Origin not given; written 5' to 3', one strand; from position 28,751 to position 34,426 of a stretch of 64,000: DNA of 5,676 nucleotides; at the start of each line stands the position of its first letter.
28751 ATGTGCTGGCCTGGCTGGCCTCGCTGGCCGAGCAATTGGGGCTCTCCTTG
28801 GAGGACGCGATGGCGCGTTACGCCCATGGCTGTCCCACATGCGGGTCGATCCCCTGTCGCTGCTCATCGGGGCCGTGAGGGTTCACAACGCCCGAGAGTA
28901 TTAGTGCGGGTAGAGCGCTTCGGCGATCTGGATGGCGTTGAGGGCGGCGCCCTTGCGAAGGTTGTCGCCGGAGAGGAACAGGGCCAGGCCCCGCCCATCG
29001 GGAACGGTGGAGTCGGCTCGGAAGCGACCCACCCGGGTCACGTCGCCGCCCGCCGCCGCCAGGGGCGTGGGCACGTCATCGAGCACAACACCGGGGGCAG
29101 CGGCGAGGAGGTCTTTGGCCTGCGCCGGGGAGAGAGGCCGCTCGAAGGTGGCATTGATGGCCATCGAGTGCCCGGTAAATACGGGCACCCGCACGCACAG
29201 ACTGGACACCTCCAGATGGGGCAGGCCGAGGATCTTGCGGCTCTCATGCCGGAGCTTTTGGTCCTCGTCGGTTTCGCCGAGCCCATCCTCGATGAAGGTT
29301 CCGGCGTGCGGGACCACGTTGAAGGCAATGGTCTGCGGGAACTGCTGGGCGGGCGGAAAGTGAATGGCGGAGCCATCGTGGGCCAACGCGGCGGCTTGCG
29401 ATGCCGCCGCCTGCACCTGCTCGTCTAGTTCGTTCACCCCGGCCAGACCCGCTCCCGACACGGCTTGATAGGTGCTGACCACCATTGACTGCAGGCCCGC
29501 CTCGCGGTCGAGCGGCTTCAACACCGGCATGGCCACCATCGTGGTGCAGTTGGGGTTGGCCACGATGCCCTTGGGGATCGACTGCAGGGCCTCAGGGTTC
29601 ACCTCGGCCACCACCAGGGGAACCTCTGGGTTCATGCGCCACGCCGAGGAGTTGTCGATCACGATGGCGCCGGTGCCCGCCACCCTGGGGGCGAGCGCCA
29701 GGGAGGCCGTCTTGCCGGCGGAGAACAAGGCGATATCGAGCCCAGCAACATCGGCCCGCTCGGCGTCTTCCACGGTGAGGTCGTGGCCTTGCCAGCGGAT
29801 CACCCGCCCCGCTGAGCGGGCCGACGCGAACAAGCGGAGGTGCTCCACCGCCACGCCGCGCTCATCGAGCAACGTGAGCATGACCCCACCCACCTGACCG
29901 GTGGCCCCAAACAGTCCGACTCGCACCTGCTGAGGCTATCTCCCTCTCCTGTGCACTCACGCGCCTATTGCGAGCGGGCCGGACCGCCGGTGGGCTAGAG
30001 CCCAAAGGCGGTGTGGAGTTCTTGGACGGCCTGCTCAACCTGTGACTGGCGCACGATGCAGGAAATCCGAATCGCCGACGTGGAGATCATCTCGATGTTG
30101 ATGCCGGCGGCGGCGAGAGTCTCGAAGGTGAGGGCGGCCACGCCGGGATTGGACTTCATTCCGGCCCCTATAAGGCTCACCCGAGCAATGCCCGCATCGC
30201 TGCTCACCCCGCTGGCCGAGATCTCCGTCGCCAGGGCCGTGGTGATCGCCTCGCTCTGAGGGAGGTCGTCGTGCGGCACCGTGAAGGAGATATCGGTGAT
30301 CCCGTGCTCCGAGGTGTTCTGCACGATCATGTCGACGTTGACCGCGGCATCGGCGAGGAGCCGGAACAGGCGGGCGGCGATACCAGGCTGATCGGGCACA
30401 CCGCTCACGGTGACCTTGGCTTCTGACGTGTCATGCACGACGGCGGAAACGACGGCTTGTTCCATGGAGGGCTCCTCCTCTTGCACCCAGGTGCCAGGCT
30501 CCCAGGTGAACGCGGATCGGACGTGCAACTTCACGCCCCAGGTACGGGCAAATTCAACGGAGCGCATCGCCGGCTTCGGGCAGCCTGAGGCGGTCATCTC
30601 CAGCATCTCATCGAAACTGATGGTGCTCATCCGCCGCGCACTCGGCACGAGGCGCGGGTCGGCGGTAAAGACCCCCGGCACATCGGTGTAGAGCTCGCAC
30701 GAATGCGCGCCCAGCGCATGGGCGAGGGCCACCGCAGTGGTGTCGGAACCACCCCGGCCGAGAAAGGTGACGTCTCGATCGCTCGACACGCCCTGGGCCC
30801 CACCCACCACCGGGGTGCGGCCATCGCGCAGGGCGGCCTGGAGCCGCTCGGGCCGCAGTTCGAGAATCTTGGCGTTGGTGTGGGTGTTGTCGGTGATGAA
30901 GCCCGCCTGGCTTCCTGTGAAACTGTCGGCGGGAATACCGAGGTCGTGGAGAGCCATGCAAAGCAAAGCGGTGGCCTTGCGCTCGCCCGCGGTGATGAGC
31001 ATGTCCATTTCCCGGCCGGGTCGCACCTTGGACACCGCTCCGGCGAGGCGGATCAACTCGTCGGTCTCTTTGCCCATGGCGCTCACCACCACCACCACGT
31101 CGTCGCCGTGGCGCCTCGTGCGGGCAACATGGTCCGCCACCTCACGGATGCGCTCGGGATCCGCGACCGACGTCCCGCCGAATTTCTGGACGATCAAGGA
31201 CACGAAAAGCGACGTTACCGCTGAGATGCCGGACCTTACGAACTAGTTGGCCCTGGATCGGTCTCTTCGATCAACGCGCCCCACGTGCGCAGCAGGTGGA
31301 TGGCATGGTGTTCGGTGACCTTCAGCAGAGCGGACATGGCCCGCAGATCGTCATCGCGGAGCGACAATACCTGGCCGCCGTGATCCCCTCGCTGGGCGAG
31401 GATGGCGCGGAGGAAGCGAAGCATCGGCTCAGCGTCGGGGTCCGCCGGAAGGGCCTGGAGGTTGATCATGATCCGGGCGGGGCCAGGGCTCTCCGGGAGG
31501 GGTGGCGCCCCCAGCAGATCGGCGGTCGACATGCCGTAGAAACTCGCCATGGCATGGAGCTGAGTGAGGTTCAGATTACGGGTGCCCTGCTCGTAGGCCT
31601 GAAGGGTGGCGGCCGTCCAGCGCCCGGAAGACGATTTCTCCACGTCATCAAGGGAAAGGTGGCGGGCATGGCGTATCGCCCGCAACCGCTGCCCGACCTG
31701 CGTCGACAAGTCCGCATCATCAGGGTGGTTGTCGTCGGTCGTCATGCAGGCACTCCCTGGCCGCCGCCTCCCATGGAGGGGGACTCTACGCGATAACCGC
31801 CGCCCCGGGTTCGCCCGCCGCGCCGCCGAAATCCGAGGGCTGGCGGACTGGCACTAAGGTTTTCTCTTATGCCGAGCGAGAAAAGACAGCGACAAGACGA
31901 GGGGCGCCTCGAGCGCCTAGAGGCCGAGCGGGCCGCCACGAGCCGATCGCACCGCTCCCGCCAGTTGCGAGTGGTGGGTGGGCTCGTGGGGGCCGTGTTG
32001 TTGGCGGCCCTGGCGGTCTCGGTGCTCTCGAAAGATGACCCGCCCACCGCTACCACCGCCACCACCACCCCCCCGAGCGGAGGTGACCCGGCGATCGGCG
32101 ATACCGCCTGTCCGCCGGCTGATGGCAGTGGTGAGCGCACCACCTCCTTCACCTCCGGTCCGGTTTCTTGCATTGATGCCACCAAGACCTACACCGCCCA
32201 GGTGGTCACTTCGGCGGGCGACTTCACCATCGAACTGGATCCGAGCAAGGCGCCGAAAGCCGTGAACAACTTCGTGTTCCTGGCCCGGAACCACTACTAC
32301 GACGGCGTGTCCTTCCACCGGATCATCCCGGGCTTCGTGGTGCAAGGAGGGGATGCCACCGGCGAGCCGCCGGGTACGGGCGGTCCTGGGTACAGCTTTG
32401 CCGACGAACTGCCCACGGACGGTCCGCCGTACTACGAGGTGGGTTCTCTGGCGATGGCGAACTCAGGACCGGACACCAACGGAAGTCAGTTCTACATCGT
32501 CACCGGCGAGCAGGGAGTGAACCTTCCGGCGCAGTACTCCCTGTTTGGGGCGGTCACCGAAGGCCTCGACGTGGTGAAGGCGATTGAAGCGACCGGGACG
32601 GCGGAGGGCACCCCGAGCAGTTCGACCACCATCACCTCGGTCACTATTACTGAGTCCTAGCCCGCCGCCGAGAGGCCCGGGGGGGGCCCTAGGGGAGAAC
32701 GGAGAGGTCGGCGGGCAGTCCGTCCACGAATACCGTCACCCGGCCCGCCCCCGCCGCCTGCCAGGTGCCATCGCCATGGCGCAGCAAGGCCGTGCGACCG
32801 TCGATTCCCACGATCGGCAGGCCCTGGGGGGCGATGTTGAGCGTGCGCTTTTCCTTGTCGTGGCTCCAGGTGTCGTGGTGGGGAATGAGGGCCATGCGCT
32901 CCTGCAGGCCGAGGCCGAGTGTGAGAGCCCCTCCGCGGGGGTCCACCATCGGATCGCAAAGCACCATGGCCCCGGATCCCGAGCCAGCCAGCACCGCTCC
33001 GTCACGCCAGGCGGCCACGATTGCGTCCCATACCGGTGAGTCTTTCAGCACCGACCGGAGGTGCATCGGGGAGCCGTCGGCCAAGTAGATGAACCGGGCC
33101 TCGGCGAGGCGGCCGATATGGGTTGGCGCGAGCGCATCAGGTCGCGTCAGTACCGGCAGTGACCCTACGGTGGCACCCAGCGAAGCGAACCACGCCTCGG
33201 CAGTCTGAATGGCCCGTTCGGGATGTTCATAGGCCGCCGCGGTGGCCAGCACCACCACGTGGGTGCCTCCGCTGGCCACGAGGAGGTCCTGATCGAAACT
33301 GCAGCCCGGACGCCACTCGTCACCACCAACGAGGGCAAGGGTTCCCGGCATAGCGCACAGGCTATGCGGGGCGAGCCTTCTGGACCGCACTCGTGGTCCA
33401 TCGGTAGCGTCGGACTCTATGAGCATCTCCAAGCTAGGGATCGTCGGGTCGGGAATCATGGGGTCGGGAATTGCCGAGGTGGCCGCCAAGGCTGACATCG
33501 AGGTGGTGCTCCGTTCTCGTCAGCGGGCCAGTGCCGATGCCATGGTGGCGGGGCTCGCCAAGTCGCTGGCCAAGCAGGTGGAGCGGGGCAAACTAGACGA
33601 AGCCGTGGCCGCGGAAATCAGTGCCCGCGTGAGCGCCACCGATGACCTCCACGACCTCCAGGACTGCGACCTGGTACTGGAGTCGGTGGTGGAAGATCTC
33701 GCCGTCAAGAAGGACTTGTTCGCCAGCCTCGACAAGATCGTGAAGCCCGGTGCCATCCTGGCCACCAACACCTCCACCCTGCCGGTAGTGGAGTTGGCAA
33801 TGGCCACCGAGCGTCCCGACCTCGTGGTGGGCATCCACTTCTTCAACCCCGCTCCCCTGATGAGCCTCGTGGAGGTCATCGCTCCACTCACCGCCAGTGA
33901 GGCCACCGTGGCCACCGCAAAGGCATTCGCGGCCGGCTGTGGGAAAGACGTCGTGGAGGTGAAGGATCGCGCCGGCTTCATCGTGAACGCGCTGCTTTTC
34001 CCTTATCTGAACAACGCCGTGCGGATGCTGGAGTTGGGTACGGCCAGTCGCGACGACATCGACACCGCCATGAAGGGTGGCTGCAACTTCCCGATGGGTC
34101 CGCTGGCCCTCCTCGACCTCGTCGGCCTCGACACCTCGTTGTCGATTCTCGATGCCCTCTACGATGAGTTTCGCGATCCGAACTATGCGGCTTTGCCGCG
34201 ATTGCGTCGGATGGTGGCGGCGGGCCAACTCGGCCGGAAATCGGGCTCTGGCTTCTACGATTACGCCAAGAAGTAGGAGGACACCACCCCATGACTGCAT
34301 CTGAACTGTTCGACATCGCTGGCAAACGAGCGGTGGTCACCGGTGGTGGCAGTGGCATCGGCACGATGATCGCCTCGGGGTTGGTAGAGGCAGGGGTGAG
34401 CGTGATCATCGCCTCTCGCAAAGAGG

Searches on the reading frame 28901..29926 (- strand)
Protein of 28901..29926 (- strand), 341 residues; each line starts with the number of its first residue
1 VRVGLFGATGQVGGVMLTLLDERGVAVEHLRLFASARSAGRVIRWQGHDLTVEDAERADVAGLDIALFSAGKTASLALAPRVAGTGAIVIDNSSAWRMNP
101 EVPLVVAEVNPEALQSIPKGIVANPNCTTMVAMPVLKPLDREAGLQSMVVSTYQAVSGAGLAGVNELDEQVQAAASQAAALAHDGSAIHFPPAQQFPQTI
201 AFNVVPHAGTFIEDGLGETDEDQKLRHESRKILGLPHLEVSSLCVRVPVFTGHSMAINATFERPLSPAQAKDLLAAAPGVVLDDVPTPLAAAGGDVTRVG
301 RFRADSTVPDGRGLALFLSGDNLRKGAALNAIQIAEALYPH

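Call 9: search_protein_families(library=pfam, proteins=[window:28901-29926:-], max_evalue=0.001)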
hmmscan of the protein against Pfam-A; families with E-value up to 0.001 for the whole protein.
window:28901-29926:- (341 aa): 2 families
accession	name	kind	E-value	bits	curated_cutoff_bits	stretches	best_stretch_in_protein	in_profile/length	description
PF02774.23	Semialdhyde_dhC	-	3.2e-46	158.3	26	1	136-325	1-184/184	Semialdehyde dehydrogenase, dimerisation domain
PF01118.30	Semialdhyde_dh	-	7e-31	107.6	26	1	2-116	1-120/121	Semialdehyde dehydrogenase, NAD binding domain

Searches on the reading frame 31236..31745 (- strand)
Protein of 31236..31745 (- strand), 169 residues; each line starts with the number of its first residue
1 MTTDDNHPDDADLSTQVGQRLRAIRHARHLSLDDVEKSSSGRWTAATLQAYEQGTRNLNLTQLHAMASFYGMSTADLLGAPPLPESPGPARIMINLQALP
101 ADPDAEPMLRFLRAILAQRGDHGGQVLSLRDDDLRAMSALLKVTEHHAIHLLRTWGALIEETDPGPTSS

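Call 9: search_protein_families(library=pfam, proteins=[window:31236-31745:-], max_evalue=0.001)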
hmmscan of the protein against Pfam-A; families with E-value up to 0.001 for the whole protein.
window:31236-31745:- (169 aa): 3 families
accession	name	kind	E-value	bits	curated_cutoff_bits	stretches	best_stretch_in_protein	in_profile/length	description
PF21179.3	BldD-like_C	-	9.2e-14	51.5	27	1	91-158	1-70/70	DNA-binding protein BldD-like, C-terminal domain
PF13560.12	HTH_31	-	5.5e-08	33.4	27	1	16-76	1-60/64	Helix-turn-helix domain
PF01381.28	HTH_3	-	6.8e-05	23.3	23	1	21-77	1-55/55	Helix-turn-helix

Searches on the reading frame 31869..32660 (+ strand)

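Call 9: search_protein_families(library=pfam, proteins=[window:31869-32660:+], max_evalue=0.001)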
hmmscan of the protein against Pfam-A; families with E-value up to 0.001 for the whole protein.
window:31869-32660:+ (263 aa): 1 family
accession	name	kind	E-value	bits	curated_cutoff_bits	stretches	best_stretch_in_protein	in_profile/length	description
PF00160.26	Pro_isomerase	-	3.5e-39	135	21.7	1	111-259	3-158/159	Cyclophilin type peptidyl-prolyl cis-trans isomerase/CLD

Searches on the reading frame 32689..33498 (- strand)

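Call 9: search_protein_families(library=pfam, proteins=[window:32689-33498:-], max_evalue=0.001)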
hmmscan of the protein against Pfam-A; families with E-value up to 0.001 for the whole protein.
window:32689-33498:- (269 aa): 1 family
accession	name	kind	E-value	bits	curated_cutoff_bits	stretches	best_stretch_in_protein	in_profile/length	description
PF03575.23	Peptidase_S51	-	1.3e-10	41.7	23.9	1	78-244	30-202/206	Peptidase family S51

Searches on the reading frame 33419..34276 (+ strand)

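Call 9: search_protein_families(library=pfam, proteins=[window:33419-34276:+], max_evalue=0.001)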
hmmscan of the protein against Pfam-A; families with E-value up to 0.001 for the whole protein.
window:33419-34276:+ (285 aa): 3 families
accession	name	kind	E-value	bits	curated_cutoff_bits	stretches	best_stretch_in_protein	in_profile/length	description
PF02737.24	3HCDH_N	-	4e-58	196.7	22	1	5-183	1-179/180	3-hydroxyacyl-CoA dehydrogenase, NAD binding domain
PF00725.27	3HCDH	-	2.9e-33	114.7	22.1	1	186-282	1-97/97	3-hydroxyacyl-CoA dehydrogenase, C-terminal domain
PF03446.21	NAD_binding_2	-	0.0001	22.8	21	1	5-119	1-94/161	NAD binding domain of 6-phosphogluconate dehydrogenase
